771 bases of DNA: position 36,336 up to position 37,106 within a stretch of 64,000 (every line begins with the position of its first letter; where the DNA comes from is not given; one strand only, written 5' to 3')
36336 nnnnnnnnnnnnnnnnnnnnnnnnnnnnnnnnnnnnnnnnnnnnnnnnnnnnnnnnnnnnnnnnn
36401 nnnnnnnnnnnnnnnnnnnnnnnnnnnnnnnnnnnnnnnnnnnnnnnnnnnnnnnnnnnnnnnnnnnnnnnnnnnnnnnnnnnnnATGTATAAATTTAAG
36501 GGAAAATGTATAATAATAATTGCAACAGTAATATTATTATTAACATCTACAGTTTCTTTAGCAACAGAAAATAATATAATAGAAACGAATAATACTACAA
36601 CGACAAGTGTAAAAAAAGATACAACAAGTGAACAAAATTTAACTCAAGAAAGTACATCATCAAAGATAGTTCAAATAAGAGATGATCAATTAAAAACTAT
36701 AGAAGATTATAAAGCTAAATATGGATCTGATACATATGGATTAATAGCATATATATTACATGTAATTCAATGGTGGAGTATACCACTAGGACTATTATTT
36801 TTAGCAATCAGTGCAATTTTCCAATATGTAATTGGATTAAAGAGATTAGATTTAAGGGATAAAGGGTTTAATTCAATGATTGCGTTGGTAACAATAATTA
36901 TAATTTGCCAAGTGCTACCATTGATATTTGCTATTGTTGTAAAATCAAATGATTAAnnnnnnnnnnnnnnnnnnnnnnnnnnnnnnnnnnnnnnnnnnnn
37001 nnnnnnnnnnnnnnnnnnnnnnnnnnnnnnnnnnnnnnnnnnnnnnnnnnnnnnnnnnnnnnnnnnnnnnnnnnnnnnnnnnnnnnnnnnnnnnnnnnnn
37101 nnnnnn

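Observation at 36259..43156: Uncharacterised four-gene block directly downstream of spo0A, apparently read into ireB-ruvX-DUF1292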

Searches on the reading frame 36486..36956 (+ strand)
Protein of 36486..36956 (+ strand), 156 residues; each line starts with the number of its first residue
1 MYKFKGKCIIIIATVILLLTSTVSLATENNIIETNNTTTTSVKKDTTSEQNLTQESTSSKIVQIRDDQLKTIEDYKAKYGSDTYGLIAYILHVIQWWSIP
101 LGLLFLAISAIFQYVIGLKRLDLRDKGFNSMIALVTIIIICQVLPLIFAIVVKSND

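Call 3: search_protein_families(library=pfam, proteins=[window:36486-36956:+], max_evalue=1)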
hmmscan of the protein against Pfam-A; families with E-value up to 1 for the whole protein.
window:36486-36956:+ (156 aa): 1 family
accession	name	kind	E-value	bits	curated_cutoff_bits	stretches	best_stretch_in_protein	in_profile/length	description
PF05360.19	YiaAB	-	0.83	10.4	26.6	0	106-137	8-41/53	yiaA/B two helix domain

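Call 4: search_protein_families(library=ncbifam, proteins=[window:36486-36956:+], max_evalue=1)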
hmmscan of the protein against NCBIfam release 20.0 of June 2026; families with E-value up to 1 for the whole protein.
window:36486-36956:+ (156 aa): 1 family
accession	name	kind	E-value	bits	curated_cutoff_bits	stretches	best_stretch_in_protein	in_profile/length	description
NF041560.1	T6SS_Burk_ExIF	subfamily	0.57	9.8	90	1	85-152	120-185/234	putative type VI secretion system effector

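Call 35: search_protein_families(library=pfam, alignment_id=A5, max_evalue=1)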
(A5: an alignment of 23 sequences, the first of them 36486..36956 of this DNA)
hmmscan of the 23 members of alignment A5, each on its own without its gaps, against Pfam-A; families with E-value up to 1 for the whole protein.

A. member 1, window:36486-36956:+ (156 aa): 1 family
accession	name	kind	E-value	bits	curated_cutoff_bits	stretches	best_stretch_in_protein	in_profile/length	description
PF05360.19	YiaAB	-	0.83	10.4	26.6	0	106-137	8-41/53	yiaA/B two helix domain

B. families by the number of members that match (of 23 scanned): 45 families (the first 25 are shown)
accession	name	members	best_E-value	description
PF01061.29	ABC2_membrane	8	5.6e-06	ABC-2 type transporter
PF13273.12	DUF4064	5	0.016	Protein of unknown function (DUF4064)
PF02674.22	Colicin_V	4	0.014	Colicin V production protein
PF23143.1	2TM_P5A-ATPase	3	0.085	P5A-ATPase, transmembrane helical hairpin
PF13786.12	DUF4179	2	0.018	Domain of unknown function (DUF4179)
PF12730.13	ABC2_membrane_4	2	0.11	ABC-2 family transporter protein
PF20990.2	DUF2207_C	2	0.21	Predicted membrane protein (DUF2207) C-terminal domain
PF23379.1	DUF7096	1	0.0035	Domain of unknown function (DUF7096)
PF08496.15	Peptidase_S49_N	1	0.0084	Peptidase family S49 N-terminal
PF16771.11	RTT107_BRCT_6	1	0.019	Regulator of Ty1 transposition protein 107 BRCT domain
PF15957.10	Comm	1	0.022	Commissureless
PF13190.11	PDGLE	1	0.022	PDGLE domain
PF17986.6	EKAL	1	0.031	EMP3-KAHRP-like N-terminal domain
PF06695.16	Sm_multidrug_ex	1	0.036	Putative small multi-drug export protein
PF04977.20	DivIC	1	0.045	Septum formation initiator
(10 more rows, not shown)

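Call 76: search_protein_families(library=padloc, proteins=[window:36486-36956:+], max_evalue=0.01)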
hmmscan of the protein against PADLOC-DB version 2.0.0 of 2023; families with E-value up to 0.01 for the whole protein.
window:36486-36956:+ (156 aa): 0 families

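Call 80: search_solved_structures(query=A5, max_evalue=10, show_alignments=1)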
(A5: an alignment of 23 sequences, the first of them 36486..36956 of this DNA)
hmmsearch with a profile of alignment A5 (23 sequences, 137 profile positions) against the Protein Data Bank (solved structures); distinct sequences matched with E-value up to 10: 3.
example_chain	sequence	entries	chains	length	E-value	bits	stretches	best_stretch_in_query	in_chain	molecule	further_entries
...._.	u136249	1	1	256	0.72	12.9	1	36-71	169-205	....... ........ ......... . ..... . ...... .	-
3p0u_A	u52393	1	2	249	1.9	11.5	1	36-70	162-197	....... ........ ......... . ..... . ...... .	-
9jft_R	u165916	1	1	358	4.9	10.2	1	38-121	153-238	Psychosine receptor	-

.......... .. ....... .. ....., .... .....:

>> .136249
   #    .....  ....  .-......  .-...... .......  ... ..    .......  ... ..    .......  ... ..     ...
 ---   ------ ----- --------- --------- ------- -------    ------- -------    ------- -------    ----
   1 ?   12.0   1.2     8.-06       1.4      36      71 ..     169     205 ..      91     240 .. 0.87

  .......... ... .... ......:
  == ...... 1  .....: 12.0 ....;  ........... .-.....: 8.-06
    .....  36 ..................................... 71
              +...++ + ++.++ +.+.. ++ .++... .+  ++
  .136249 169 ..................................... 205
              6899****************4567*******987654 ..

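Call 81: search_protein_families(library=ncbifam, alignment_id=A5, max_evalue=0.1)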
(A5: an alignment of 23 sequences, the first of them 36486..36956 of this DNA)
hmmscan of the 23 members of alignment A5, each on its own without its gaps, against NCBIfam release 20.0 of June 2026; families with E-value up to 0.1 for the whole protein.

A. member 1, window:36486-36956:+ (156 aa): 0 families

B. families by the number of members that match (of 23 scanned): 42 families (the first 25 are shown)
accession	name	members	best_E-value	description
NF053514.2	JUQZ_fam_ocin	4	0.0006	BLB8/JUQZ-1 family protein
NF041742.1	WGxxGxxG_fam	4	0.00084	WGxxGxxG family protein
NF033936.1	CuZnOut_SO0444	4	0.011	SO_0444 family Cu/Zn efflux transporter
NF007709.0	PRK10404.1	2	0.0037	stress response protein ElaB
NF033218.1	anchor_AmaP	2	0.0063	alkaline shock response membrane anchor protein AmaP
NF058647.1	lipo_LytA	2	0.012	acidic lipoprotein LytA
TIGR04570.1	mollicut_2TM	2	0.015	TIGR04570 family membrane protein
NF046016.1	LMxysn_1693_fam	2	0.026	LMxysn_1693 family intestinal colonization protein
TIGR02970.1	succ_dehyd_cytB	2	0.041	succinate dehydrogenase, cytochrome b556 subunit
NF058588.1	NdoPepInhIseA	2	0.043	DL-endopeptidase inhibitor IseA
NF045961.1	MAG5150_fam_LP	2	0.054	MAG5150 family histidine triad lipoprotein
TIGR04313.1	aro_clust_Mycop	1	0.0018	aromatic motif membrane protein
NF033729.0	borfam54_2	1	0.0049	complement regulator-acquiring protein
NF053819.1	EF0750_LPXTG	1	0.0071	EF2685/EF0750 family sortase-dependent surface protein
TIGR02829.1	spore_III_AE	1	0.0086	stage III sporulation protein AE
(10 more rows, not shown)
